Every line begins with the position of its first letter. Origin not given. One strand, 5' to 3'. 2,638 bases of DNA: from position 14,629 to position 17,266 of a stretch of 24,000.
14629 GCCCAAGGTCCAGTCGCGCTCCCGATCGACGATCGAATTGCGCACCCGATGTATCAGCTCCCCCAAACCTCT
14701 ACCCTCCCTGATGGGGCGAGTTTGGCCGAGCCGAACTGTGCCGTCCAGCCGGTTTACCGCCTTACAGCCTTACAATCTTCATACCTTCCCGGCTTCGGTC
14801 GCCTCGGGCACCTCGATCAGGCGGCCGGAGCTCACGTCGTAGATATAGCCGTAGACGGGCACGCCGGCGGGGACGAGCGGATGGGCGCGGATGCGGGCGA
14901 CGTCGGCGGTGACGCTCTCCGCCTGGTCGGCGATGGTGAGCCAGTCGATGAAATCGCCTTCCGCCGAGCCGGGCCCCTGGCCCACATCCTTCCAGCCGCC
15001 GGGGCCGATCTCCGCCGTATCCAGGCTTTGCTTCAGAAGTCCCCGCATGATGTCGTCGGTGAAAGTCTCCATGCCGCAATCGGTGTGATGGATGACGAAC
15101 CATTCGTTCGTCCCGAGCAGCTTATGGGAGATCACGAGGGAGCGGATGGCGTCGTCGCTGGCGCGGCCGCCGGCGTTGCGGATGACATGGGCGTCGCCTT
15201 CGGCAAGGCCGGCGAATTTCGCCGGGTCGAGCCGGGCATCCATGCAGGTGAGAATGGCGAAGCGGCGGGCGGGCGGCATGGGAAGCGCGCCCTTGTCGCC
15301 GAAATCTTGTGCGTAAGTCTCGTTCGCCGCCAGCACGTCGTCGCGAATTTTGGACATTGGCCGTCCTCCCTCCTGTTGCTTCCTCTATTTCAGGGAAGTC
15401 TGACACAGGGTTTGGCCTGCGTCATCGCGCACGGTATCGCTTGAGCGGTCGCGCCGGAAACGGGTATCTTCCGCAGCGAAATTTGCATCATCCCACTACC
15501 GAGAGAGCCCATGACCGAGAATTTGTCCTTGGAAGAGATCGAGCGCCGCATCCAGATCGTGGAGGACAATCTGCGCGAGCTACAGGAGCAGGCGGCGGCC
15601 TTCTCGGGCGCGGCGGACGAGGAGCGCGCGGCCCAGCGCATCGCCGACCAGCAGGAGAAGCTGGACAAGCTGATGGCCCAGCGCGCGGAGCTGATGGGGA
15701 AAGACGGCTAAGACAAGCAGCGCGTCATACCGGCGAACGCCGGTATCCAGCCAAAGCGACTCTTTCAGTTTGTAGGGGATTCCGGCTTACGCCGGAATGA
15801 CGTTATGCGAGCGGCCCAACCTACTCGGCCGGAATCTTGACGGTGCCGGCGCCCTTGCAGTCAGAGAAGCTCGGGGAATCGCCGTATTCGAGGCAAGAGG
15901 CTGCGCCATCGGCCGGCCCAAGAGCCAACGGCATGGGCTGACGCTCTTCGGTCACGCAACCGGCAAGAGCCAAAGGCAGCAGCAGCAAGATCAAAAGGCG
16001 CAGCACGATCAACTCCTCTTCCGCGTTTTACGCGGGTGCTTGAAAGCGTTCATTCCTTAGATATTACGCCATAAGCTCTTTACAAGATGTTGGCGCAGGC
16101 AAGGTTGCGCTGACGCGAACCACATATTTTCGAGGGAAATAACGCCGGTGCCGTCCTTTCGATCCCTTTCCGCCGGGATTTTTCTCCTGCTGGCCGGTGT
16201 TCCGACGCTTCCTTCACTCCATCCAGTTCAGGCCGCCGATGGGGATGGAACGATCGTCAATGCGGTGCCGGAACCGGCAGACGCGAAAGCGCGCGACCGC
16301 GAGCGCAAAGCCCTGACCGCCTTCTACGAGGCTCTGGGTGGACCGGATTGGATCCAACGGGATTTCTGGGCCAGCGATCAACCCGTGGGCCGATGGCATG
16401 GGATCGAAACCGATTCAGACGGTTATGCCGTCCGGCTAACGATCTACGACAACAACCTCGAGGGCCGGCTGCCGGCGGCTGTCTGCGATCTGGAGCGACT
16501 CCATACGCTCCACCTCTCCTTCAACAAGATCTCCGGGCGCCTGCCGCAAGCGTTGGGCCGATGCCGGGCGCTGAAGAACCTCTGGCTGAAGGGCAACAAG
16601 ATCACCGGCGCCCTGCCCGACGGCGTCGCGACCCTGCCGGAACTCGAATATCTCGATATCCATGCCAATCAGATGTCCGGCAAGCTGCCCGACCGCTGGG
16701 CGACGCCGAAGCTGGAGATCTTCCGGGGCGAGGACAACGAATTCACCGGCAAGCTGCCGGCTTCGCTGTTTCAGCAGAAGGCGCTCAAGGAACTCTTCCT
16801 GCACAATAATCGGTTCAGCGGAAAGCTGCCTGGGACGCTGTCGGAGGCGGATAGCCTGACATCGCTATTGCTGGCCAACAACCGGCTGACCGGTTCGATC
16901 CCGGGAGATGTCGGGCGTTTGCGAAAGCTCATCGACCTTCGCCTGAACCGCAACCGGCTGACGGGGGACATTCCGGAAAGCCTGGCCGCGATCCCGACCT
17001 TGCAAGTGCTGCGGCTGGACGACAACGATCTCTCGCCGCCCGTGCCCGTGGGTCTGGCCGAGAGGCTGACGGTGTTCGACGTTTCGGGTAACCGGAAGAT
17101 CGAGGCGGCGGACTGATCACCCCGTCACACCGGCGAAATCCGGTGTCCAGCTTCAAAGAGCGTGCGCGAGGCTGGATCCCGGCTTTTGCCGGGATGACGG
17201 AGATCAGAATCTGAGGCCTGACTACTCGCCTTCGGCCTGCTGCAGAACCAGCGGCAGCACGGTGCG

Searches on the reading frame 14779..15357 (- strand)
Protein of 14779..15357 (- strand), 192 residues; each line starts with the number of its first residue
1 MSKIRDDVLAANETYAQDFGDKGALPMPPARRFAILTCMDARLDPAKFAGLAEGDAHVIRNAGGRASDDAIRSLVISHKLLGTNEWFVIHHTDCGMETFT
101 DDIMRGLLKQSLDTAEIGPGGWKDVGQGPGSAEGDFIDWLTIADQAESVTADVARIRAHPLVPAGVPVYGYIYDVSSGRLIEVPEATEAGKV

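Call 54: search_protein_families(library=pfam, proteins=[window:14779-15357:-], max_evalue=0.001)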
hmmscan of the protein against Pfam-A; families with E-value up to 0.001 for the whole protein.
window:14779-15357:- (192 aa): 1 family
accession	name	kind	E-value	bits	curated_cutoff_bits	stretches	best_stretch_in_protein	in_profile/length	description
PF00484.24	Pro_CA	-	7.3e-11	43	25.7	1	34-179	2-155/156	Carbonic anhydrase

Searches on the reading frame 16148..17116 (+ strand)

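Call 54: search_protein_families(library=pfam, proteins=[window:16148-17116:+], max_evalue=0.001)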
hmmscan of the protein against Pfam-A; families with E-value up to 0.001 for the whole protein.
window:16148-17116:+ (322 aa): 7 families
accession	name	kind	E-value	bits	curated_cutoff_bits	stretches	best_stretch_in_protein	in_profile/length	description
PF00560.39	LRR_1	-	2.9e-27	89.3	20.6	0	118-139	2-23/23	Leucine Rich Repeat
PF12799.13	LRR_4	-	3.5e-21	75.2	27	2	236-275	2-39/44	Leucine Rich repeats (2 copies)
PF13855.12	LRR_8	-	2.2e-20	72.6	27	3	117-175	2-60/61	Leucine rich repeat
PF23598.1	LRR_14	-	6.4e-11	42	40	1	106-296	60-252/353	Leucine-rich repeat region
PF24758.1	LRR_At5g56370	-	3e-07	30.8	27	0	208-294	8-97/227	FBD-associated F-box protein At5g56370, LRR repeats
PF13516.12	LRR_6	-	4.6e-05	23.6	23.4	0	118-130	5-17/24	Leucine Rich repeat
PF14580.12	LRR_9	-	0.00037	20.6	30.5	0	113-179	61-128/175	Leucine-rich repeat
